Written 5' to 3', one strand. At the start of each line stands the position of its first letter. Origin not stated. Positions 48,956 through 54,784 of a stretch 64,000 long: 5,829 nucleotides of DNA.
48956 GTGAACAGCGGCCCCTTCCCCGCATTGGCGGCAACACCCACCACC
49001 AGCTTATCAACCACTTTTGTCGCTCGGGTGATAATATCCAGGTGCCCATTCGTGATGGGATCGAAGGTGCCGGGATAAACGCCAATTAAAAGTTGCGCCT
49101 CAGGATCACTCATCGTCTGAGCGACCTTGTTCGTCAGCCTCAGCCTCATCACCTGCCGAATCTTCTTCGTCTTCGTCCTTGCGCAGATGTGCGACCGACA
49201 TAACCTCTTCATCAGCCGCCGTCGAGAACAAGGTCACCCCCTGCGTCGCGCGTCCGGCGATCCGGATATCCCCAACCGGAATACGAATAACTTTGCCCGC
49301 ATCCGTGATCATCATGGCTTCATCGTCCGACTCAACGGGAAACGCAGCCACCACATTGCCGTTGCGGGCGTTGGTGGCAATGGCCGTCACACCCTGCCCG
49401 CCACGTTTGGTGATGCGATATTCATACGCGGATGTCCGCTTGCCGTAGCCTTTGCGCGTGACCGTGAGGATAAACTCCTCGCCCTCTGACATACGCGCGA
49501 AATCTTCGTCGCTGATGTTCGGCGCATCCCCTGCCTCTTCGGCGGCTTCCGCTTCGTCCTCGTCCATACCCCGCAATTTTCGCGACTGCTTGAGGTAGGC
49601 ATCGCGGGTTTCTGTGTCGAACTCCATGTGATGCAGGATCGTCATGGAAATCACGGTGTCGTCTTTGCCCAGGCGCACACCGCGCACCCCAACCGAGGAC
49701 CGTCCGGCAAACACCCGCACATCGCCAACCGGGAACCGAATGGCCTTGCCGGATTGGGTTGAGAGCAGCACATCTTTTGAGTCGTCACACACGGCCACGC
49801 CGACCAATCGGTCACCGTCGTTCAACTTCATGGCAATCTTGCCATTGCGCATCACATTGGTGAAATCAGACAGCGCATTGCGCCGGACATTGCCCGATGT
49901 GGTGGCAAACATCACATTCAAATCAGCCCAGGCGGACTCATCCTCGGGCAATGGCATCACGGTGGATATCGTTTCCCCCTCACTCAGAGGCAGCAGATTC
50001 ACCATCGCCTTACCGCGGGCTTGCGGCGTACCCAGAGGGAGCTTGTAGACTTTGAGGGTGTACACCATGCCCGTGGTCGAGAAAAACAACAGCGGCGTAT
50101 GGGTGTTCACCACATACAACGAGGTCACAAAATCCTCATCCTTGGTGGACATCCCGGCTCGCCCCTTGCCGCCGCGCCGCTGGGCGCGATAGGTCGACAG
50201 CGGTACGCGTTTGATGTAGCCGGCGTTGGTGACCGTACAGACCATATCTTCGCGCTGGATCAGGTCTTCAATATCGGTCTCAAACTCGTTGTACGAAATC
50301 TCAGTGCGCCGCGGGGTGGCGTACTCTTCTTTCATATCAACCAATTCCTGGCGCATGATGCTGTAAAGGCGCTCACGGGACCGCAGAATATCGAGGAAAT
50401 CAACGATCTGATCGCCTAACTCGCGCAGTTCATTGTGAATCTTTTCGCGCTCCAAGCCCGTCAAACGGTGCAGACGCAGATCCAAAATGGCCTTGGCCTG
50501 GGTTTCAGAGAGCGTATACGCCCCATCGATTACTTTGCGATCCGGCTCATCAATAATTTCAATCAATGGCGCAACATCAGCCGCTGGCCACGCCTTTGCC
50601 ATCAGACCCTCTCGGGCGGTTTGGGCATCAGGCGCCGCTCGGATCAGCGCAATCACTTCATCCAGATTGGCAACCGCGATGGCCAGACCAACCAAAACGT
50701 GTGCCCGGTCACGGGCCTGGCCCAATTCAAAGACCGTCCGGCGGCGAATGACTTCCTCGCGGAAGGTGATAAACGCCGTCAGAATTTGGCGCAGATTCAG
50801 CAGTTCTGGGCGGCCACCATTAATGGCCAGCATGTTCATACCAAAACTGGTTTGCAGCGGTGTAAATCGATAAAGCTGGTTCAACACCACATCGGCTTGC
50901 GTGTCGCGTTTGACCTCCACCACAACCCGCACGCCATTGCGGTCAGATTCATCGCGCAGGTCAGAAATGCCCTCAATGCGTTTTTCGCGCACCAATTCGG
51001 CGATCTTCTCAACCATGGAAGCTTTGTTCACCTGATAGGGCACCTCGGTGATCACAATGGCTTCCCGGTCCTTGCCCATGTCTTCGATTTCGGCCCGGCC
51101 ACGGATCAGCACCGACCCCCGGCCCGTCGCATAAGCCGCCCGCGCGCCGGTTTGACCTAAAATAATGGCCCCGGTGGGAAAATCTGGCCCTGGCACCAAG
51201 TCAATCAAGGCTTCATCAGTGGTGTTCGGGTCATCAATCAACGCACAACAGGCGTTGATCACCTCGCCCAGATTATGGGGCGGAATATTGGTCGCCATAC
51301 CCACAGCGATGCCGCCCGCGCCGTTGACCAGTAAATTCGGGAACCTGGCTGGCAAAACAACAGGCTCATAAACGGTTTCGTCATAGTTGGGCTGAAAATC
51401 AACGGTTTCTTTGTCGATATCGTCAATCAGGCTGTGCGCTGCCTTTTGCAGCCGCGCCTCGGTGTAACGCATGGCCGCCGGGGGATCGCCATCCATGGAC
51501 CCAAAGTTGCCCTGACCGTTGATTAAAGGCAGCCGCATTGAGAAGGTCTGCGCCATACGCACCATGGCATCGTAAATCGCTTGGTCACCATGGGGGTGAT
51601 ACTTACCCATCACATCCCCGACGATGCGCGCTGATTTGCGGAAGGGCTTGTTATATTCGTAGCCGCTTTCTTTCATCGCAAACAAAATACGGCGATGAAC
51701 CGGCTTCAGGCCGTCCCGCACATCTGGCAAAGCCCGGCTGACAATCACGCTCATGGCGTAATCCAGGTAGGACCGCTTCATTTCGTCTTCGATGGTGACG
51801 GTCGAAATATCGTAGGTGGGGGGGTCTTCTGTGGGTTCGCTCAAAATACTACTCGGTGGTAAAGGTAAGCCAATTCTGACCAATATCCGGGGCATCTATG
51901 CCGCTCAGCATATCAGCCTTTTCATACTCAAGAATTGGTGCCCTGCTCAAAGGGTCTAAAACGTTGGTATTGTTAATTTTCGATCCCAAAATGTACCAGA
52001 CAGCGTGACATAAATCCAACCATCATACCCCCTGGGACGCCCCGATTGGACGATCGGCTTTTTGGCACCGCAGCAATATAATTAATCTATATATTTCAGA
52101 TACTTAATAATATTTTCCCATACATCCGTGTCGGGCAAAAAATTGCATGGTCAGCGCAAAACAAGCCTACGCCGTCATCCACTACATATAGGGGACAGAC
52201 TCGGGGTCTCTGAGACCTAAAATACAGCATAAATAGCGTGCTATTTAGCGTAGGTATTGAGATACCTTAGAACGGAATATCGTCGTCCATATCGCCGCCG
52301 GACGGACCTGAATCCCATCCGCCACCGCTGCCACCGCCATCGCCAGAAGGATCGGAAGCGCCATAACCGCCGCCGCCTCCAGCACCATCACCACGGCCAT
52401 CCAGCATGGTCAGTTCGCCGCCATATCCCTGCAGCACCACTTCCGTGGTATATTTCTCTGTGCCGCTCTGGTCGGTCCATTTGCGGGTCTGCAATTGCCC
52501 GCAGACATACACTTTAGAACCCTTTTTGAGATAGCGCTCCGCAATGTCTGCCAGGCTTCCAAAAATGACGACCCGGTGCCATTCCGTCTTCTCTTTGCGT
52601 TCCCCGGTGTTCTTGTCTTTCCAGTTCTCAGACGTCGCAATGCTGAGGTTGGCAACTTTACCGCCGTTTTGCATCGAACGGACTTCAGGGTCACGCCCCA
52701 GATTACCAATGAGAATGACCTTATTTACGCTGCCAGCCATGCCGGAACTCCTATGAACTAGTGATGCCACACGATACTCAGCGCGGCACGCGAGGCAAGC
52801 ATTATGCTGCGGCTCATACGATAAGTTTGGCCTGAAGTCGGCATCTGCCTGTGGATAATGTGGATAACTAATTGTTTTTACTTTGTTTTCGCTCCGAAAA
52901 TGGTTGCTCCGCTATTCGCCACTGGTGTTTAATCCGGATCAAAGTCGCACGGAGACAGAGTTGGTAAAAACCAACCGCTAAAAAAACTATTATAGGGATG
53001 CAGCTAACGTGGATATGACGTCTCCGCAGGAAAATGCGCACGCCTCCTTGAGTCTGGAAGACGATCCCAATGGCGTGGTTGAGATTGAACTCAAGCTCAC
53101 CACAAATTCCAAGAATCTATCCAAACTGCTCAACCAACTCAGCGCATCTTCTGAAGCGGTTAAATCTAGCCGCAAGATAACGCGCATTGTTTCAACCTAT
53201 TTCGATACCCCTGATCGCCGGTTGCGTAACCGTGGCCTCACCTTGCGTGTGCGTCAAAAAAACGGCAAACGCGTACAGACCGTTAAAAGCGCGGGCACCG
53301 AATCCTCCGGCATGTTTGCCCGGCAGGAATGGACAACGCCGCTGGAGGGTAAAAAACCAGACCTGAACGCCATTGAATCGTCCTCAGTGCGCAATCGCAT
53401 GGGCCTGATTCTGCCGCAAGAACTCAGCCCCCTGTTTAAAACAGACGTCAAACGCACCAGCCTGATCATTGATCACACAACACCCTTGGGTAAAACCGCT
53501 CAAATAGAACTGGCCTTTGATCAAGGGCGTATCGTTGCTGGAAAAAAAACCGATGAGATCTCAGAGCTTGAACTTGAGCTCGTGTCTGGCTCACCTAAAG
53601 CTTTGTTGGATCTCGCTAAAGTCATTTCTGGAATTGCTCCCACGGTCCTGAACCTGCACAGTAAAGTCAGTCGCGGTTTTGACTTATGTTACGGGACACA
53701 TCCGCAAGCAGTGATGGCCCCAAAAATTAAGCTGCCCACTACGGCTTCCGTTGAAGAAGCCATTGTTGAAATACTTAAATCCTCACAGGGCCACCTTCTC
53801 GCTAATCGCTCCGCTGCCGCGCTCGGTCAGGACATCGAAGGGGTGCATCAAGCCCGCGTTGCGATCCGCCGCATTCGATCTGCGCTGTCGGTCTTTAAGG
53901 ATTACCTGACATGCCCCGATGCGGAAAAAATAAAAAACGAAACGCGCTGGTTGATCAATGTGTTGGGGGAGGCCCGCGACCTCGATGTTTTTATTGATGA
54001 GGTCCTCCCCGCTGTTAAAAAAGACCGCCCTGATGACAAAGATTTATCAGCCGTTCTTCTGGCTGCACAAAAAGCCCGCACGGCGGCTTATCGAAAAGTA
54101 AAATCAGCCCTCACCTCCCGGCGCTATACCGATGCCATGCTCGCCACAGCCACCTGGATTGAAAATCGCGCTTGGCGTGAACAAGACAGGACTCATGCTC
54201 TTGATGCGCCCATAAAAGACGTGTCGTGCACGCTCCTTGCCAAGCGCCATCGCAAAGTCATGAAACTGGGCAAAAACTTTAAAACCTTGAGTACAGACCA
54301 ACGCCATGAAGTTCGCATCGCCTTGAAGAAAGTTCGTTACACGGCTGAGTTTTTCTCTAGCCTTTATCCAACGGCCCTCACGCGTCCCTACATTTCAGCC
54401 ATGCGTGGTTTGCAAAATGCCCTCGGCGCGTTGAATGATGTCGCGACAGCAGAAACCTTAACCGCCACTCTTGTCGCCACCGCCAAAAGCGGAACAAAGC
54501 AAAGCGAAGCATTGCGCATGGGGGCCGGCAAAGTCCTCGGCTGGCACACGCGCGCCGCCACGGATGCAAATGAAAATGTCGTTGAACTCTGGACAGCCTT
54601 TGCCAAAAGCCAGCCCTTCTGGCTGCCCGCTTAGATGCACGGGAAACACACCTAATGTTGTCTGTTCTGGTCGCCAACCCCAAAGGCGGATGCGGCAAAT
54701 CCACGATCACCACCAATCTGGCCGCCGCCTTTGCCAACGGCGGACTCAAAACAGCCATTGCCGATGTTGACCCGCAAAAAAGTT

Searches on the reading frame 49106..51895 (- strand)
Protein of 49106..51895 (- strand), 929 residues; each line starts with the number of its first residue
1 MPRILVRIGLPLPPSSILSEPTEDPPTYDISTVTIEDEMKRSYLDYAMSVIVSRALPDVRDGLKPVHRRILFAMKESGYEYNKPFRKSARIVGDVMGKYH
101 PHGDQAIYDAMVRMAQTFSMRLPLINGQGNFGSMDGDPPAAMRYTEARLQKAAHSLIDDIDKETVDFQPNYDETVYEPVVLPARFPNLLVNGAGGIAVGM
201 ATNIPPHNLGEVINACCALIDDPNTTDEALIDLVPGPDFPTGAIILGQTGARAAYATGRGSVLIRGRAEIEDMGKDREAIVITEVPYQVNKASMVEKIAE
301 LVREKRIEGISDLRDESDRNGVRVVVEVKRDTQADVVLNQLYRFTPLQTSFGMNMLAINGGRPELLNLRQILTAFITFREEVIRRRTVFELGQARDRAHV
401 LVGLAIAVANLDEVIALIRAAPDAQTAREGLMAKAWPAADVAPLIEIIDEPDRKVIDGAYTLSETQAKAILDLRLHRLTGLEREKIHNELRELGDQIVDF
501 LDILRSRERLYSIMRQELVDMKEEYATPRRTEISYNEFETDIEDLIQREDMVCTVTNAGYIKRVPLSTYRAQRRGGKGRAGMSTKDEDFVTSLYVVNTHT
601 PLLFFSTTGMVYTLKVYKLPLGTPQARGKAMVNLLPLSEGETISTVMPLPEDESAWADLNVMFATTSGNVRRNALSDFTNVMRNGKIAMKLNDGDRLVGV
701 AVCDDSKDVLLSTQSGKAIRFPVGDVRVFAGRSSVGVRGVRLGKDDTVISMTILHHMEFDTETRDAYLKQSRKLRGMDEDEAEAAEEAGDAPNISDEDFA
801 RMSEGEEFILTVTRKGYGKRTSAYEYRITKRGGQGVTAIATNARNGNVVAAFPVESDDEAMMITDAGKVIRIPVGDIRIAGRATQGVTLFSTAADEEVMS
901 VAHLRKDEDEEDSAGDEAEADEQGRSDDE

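Call 62: search_protein_families(library=pfam, proteins=[window:49106-51895:-], max_evalue=0.00001)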
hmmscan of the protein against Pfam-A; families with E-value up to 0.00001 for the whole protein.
window:49106-51895:- (929 aa): 2 families
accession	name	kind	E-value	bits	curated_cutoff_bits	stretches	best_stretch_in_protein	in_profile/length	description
PF00521.26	DNA_topoisoIV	-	2.2e-161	538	31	1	54-518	1-431/432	DNA gyrase/topoisomerase IV, subunit A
PF03989.18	DNA_gyraseA_C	-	1.9e-71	235.7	27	5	550-597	1-48/48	DNA gyrase C-terminal domain, beta-propeller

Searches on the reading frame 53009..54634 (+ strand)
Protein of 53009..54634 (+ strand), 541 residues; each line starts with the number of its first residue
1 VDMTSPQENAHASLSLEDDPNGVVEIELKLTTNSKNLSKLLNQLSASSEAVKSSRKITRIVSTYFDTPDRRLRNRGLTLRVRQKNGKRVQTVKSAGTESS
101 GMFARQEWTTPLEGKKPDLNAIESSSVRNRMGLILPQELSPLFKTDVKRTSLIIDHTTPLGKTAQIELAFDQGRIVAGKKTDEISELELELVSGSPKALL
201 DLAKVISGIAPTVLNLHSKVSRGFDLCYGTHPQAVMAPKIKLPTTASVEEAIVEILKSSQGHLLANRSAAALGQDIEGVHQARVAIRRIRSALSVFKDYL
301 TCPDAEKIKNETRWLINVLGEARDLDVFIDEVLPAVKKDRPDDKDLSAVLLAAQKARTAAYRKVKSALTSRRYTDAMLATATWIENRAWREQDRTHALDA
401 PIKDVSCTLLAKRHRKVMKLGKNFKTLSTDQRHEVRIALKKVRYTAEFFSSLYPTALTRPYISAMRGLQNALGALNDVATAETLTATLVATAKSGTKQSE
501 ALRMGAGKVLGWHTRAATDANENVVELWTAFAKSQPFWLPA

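Call 62: search_protein_families(library=pfam, proteins=[window:53009-54634:+], max_evalue=0.00001)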
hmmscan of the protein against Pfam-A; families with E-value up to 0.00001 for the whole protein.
window:53009-54634:+ (541 aa): 2 families
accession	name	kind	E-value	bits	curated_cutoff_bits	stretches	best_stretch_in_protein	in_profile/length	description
PF05235.19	CHAD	-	3.6e-57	194.4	25.6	1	256-484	3-226/228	CHAD domain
PF01928.26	CYTH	-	6.3e-19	68.9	23.2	1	25-205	3-159/179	CYTH domain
